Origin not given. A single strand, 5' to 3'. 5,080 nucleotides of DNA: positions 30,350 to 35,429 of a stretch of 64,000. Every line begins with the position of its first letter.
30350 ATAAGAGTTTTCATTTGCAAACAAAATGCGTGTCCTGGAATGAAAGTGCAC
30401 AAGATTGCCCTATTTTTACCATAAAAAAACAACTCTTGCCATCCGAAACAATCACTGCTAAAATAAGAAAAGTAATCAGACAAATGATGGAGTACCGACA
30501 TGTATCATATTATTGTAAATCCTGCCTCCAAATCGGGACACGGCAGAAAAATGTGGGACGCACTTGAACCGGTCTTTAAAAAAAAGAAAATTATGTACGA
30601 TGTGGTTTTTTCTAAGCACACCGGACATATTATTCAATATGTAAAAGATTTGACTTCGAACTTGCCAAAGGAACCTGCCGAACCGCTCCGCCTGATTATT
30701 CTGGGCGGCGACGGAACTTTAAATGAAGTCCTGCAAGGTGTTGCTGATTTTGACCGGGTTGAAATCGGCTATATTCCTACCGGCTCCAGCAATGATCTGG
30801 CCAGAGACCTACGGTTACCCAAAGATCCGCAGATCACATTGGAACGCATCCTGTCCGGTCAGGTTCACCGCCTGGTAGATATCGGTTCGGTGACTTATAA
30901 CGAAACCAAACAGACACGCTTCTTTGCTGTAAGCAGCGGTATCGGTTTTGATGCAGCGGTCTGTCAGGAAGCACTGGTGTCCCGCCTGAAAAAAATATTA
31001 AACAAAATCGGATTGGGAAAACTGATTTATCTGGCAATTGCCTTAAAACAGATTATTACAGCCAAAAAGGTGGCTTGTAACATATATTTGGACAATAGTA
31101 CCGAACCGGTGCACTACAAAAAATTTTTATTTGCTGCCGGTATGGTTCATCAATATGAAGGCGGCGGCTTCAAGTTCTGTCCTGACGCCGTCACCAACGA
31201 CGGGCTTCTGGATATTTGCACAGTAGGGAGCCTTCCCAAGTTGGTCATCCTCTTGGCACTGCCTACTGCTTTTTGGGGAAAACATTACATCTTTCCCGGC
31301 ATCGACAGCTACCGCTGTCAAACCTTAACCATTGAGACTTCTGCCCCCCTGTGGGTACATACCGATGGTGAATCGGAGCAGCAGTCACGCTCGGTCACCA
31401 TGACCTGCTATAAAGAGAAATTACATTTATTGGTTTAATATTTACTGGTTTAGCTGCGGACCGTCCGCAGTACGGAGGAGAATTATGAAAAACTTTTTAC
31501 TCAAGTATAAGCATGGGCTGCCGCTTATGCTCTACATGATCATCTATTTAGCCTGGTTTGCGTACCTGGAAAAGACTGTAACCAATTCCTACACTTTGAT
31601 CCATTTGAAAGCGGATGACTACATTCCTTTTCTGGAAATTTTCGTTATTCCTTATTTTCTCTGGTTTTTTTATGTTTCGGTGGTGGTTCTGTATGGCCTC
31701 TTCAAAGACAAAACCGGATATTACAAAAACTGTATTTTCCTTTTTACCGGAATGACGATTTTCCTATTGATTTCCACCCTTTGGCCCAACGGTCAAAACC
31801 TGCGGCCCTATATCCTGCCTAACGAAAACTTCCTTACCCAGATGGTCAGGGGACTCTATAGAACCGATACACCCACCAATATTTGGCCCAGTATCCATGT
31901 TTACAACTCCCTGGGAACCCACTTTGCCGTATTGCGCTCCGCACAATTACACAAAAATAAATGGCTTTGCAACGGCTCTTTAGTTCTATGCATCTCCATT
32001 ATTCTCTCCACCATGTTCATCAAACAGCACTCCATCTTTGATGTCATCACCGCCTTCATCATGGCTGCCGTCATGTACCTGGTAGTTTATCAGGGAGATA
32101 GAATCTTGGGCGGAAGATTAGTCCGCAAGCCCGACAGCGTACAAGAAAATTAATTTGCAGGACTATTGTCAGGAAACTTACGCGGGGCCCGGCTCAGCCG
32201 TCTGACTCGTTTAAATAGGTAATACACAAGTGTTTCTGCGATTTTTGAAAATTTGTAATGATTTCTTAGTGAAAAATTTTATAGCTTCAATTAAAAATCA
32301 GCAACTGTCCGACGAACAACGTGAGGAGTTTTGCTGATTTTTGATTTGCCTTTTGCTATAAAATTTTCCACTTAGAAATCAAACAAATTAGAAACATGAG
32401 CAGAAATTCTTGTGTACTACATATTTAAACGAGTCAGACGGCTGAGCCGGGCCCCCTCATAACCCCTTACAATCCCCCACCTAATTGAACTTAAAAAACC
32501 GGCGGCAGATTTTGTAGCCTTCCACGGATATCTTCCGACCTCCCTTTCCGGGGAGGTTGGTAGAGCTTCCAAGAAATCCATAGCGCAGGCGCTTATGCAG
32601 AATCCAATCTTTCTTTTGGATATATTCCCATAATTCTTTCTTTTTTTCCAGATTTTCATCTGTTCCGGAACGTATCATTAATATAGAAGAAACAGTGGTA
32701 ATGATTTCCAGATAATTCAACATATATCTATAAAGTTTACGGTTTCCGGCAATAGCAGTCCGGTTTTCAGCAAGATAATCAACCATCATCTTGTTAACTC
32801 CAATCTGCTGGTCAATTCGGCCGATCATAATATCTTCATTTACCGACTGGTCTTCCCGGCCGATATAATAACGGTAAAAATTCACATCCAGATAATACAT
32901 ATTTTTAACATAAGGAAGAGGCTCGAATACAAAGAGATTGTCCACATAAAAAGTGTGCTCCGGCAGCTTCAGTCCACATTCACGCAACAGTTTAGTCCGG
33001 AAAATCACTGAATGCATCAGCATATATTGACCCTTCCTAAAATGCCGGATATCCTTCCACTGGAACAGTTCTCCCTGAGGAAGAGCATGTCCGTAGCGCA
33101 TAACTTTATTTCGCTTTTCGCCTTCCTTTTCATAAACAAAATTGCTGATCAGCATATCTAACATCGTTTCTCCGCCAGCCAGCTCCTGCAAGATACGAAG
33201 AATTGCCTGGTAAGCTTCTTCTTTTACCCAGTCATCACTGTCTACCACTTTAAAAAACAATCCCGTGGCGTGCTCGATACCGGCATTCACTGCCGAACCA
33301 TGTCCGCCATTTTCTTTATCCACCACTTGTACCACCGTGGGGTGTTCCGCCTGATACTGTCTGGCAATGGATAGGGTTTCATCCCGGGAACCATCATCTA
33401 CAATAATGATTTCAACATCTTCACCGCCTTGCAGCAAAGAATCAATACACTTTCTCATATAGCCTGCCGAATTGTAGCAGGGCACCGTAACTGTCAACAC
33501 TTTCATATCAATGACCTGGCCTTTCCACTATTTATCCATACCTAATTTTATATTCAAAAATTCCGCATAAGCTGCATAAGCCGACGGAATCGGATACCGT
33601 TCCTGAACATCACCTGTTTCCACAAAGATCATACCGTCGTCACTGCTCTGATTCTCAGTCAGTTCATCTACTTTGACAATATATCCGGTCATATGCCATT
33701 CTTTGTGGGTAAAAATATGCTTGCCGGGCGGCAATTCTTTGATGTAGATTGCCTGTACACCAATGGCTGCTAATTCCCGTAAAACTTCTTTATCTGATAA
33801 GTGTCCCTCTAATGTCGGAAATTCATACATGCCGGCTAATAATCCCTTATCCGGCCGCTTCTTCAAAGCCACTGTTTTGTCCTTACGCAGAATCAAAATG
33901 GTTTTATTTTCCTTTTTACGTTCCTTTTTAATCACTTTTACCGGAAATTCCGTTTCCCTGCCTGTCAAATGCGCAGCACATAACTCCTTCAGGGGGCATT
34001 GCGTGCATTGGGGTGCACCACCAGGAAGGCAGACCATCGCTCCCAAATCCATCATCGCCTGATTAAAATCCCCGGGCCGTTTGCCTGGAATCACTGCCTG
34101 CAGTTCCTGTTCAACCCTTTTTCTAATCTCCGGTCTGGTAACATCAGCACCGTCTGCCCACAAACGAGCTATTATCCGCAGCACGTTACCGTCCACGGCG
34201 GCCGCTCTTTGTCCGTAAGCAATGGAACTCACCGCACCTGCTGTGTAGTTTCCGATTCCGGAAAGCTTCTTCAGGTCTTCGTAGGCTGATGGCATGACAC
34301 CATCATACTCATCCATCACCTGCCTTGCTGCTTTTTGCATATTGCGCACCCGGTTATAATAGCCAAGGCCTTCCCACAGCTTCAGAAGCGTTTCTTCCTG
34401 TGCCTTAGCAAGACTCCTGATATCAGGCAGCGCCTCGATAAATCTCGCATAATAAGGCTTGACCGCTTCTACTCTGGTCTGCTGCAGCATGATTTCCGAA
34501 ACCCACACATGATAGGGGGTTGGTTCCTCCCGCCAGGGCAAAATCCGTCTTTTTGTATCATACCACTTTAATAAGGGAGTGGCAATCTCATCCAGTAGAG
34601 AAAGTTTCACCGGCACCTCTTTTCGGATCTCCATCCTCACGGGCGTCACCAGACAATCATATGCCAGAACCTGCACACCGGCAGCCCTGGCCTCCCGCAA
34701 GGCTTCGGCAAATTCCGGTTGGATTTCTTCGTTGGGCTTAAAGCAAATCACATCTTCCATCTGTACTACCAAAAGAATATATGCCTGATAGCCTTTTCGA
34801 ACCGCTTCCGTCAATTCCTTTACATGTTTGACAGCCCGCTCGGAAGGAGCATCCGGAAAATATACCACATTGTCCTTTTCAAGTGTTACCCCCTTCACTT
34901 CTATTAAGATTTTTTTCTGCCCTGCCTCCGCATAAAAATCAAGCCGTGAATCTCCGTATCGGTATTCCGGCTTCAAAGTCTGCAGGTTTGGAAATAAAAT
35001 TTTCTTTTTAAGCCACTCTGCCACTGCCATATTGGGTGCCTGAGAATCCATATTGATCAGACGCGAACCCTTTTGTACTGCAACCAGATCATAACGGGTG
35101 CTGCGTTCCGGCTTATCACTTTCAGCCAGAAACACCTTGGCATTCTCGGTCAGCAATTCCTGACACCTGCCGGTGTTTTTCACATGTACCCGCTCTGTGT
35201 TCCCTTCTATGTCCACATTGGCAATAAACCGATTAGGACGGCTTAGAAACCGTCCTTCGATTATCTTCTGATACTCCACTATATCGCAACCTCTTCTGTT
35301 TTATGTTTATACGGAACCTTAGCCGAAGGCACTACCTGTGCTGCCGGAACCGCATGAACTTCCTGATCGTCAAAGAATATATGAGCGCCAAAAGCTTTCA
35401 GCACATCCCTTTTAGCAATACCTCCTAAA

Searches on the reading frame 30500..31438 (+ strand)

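Call 37: search_protein_families(library=pfam, proteins=[window:30500-31438:+])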
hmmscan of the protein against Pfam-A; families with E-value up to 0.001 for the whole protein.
window:30500-31438:+ (312 aa): 2 families
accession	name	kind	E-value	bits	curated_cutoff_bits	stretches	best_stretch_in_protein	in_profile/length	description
PF00781.29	DAGK_cat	-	7.9e-26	90.5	23.6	1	3-129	3-123/125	Diacylglycerol kinase catalytic domain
PF19279.4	YegS_C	-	5.6e-18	65.6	27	1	149-304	6-150/158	YegS C-terminal NAD kinase beta sandwich-like domain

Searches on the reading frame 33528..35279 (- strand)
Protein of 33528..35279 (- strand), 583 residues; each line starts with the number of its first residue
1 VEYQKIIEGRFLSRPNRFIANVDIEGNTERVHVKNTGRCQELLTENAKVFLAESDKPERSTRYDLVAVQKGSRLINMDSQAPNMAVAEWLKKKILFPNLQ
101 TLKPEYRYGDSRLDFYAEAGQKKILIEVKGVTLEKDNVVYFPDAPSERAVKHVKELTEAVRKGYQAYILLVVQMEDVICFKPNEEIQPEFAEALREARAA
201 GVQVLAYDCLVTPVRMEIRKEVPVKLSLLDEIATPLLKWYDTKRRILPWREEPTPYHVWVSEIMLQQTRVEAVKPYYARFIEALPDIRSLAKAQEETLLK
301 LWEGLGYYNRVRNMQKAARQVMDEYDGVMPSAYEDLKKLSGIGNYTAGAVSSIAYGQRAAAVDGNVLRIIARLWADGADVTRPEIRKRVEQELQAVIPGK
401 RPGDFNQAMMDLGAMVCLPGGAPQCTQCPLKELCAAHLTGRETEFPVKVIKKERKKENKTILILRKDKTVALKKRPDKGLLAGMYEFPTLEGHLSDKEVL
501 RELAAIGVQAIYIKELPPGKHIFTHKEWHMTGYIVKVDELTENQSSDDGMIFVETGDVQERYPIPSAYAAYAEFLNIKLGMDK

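Call 68: search_protein_families(library=pfam, proteins=[window:33528-35279:-])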
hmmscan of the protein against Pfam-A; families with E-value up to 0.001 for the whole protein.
window:33528-35279:- (583 aa): 5 families
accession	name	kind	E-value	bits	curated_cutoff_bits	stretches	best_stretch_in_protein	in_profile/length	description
PF03749.19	SfsA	-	3.9e-48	163.2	22.8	1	80-213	1-136/138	Sugar fermentation stimulation protein RE domain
PF17746.7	SfsA_N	-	1.3e-22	80.1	25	1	12-77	1-63/63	SfsA N-terminal OB domain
PF14815.12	NUDIX_4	-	2.2e-22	79.4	35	1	461-572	2-111/113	NUDIX domain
PF00730.31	HhH-GPD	-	5.2e-21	75.4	26.2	1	260-391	1-104/108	HhH-GPD superfamily base excision DNA repair protein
PF00633.29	HHH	-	7.8e-05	22.8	24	1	324-352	1-29/30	Helix-hairpin-helix motif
